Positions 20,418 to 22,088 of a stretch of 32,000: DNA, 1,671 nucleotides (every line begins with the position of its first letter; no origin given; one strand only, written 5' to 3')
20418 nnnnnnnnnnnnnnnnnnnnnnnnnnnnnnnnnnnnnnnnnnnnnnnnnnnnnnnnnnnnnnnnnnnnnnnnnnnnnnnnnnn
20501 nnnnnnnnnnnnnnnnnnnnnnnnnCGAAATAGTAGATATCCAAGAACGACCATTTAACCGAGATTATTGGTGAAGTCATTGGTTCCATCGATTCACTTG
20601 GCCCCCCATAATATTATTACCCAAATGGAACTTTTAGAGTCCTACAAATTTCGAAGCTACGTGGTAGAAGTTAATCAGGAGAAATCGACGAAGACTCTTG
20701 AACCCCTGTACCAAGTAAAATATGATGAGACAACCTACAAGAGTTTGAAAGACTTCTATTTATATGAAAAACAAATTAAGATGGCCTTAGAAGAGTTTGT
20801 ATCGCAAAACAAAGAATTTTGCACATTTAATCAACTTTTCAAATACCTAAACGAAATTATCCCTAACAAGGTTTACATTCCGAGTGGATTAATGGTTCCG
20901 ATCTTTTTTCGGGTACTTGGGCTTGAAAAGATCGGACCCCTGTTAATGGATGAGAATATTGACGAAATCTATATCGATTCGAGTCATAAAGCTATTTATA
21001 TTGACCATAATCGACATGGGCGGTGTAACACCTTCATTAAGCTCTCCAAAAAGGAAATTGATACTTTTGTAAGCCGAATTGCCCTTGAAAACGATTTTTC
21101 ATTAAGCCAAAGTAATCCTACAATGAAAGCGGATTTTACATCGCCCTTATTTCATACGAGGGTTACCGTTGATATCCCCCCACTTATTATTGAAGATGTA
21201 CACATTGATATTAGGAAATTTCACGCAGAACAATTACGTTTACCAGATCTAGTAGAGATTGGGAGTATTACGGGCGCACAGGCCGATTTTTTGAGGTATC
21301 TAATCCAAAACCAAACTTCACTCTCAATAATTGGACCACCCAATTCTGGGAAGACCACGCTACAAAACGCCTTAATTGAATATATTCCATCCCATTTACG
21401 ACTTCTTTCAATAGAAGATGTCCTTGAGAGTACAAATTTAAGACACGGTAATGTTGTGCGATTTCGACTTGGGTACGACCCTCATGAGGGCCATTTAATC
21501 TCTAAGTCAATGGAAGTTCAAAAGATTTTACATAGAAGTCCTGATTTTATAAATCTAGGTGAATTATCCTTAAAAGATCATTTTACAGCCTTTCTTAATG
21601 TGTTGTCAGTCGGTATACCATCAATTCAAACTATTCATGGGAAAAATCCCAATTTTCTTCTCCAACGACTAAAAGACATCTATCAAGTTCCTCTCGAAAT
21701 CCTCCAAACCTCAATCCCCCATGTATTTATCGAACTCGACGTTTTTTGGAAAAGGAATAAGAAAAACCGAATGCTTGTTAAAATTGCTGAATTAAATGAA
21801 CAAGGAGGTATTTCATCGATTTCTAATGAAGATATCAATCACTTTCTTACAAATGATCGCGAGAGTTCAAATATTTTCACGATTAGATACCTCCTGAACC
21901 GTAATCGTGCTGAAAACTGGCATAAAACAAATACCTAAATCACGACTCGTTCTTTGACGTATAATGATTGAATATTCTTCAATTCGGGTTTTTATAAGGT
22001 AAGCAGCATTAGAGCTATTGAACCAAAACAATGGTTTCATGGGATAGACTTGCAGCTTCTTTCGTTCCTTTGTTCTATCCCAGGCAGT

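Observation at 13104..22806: Candidate undescribed hybrid Tad/T4SS-like surface machine in the core genome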

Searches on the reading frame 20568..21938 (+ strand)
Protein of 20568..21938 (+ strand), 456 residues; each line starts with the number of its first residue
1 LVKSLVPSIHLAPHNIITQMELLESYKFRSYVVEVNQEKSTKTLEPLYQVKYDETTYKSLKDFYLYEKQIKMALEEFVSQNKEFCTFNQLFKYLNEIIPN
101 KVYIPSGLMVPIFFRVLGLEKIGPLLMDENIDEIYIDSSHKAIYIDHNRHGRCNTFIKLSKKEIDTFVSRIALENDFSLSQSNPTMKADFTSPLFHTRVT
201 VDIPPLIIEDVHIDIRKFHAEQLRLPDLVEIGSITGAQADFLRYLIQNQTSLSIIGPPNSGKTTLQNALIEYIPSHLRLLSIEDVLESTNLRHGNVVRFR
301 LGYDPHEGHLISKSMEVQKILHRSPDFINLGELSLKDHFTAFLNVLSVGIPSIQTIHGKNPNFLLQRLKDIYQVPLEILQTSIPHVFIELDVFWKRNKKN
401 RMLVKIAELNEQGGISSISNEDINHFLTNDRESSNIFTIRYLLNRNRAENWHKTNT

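Call 4: search_protein_families(library=pfam, proteins=[window:20568-21938:+], max_evalue=0.1)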
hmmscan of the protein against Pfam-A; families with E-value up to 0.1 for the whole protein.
window:20568-21938:+ (456 aa): 4 families
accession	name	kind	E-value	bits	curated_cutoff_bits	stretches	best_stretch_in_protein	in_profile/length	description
PF00437.27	T2SSE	-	2.4e-17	63.1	24.9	1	127-377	20-264/370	Type II/IV secretion system protein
PF01926.29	MMR_HSR1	-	0.0096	16.5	21.9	1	253-271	3-21/113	50S ribosome-binding GTPase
PF20720.3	nSTAND3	-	0.019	15.1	27.2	1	246-285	14-54/155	Novel STAND NTPase 3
PF02761.20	Cbl_N2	-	0.069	14.2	22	0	67-100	47-79/84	CBL proto-oncogene N-terminus, EF hand-like domain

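Call 6: search_protein_families(library=ncbifam, proteins=[window:20568-21938:+], max_evalue=1)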
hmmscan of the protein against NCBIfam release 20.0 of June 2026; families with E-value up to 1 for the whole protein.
window:20568-21938:+ (456 aa): 24 families
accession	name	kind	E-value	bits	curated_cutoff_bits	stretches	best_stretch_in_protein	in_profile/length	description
TIGR02788.1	VirB11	equivalog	1.5e-29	103.1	249.95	1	126-373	2-267/308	P-type DNA transfer ATPase VirB11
TIGR02782.1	TrbB_P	equivalog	4.1e-21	75.5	304.55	1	121-411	13-295/303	P-type conjugative transfer ATPase TrbB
NF058587.1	archaellum_moto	equivalog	6.6e-21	74.6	550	1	116-419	144-440/527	archaellum flagellar ATPase motor FlaI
TIGR03819.1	heli_sec_ATPase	hypoth_equivalog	1.7e-18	66.9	373.15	1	116-361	49-290/340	TadA family conjugal transfer-associated ATPase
NF010475.0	PRK13900.1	equivalog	1.1e-17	64.1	389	2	239-371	150-282/333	type IV secretion system ATPase VirB11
NF053672.1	bindosome_BasE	exception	8.7e-15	54.4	1000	1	124-411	143-432/512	bindosome assembly system ATPase subunit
NF010425.0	PRK13851.1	equivalog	3.9e-14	52.3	461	1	236-366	149-278/344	type IV secretion system protein VirB11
NF010469.0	PRK13894.1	subfamily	3.3e-11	43.1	508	1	125-371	30-267/320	conjugal transfer ATPase TrbB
NF010407.0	PRK13833.1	subfamily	6.2e-10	39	499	1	126-406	26-297/323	conjugal transfer protein TrbB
NF041000.1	ATPase_ComGA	equivalog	2.1e-08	33.5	300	1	128-380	9-254/267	competence type IV pilus ATPase ComGA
TIGR02858.1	spore_III_AA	equivalog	5.6e-05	22.5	281.3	1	234-270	96-134/272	stage III sporulation protein AA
TIGR01420.1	pilT_fam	subfamily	0.00012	21.4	319.1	1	242-373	114-244/343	PilT/PilU family type 4a pilus ATPase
TIGR02525.1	plasmid_TraJ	equivalog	0.0012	17.9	368.3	1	236-369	136-270/372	plasmid transfer ATPase TraJ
NF000908.1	PRK00089.1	equivalog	0.011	15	237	1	252-271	6-25/291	GTPase Era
TIGR03594.1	GTPase_EngA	equivalog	0.013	14.6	306.7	1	248-271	174-197/432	ribosome biogenesis GTPase Der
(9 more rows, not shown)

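Call 10: search_solved_structures(query=window:20568-21938:+, max_evalue=0.001)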
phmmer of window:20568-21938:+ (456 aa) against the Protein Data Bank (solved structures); distinct sequences matched with E-value up to 0.001: 10.
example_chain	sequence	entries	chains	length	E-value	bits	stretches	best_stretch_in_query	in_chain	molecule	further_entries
2oap_1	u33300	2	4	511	9.3e-27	97.1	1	109-430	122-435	Type II secretion system protein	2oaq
4ii7_A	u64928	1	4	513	7.1e-19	71.2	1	101-422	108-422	FlaI ATPase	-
4ihq_A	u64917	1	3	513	4.6e-18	68.5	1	101-422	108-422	FlaI ATPase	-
8rkd_E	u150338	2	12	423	1.8e-15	59.9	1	108-371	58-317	Pilus assembly ATPase CpaF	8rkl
8rjf_A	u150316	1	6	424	1.8e-15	59.9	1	108-371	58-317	Pilus assembly ATPase CpaF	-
9e24_A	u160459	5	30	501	2.9e-15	59.3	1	108-371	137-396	CpaF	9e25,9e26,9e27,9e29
2gza_A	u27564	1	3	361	1.6e-06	30.5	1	236-368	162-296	Type IV secretion system protein VirB11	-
6bge_A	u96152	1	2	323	8e-06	28.2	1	252-361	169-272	VirB11-like protein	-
1g6o_A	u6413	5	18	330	8.3e-06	28.1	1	252-361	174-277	CAG-ALPHA | virB11 homolog | Cag-alfa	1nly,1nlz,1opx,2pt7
10my_A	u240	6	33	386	0.00055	22.1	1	249-377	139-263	PilT/PilU family type 4a pilus ATPase | Twitching motility protein PilT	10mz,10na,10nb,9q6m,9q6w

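Call 86: search_protein_families(library=padloc, proteins=[window:20568-21938:+], max_evalue=0.001)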
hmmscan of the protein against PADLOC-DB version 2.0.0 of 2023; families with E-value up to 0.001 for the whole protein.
window:20568-21938:+ (456 aa): 0 families

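Call 111: find_homologous_proteins(query=window:20568-21938:+, max_evalue=1e-40)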
Query window:20568-21938:+ (456 aa): 154 proteins with E <= 1e-40 among 8000 candidates; the best 120 are listed. Only proteins of 250 to 798 residues were searched: fused or split forms outside these lengths cannot appear, so this answer is no evidence that the protein stands alone or is whole; lengths 'longer' or 'shorter' looks for them.
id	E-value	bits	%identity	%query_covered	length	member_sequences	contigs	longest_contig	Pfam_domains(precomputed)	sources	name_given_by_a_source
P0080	1.5e-298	1008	100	99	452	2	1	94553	PF00437.27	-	-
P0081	8.4e-263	890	90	96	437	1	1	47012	PF00437.27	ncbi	ncbi:MAG: ATPase, T2SS/T4P/T4SS family [Candidatus Heimdallarchaeota archaeon]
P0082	1.7e-231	787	79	96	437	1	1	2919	PF00437.27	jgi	jgi:pilus assembly protein CpaF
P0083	4.6e-189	647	65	97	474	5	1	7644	PF00437.27,PF27713.1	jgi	-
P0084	4.0e-182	624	65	93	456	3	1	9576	PF00437.27,PF27713.1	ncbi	ncbi:MAG: ATPase, T2SS/T4P/T4SS family [Candidatus Hermodarchaeota archaeon]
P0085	4.7e-179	614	65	94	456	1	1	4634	PF00437.27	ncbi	ncbi:MAG: ATPase, T2SS/T4P/T4SS family [Candidatus Hodarchaeota archaeon]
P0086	3.1e-178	611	64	94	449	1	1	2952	PF00437.27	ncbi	ncbi:MAG: ATPase, T2SS/T4P/T4SS family [Candidatus Thorarchaeota archaeon]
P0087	1.1e-177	609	64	93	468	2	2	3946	PF00437.27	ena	-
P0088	3.2e-177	608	64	94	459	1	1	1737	PF00437.27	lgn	-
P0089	7.9e-176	603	64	93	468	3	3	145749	PF00437.27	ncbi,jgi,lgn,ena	-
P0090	1.7e-175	602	63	93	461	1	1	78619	PF00437.27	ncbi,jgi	ncbi:MAG: ATPase, T2SS/T4P/T4SS family [Candidatus Hodarchaeales archaeon]|jgi:type IV secretory pat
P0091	7.1e-175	600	63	95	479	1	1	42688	PF00437.27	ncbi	-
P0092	4.5e-174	597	62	93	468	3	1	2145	PF00437.27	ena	-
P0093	1.4e-173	596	63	93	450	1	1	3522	PF00437.27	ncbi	ncbi:MAG: ATPase, T2SS/T4P/T4SS family, partial [Candidatus Hodarchaeota archaeon]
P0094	4.7e-173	594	62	94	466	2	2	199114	PF00437.27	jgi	jgi:type IV secretory pathway ATPase VirB11/archaellum biosynthesis ATPase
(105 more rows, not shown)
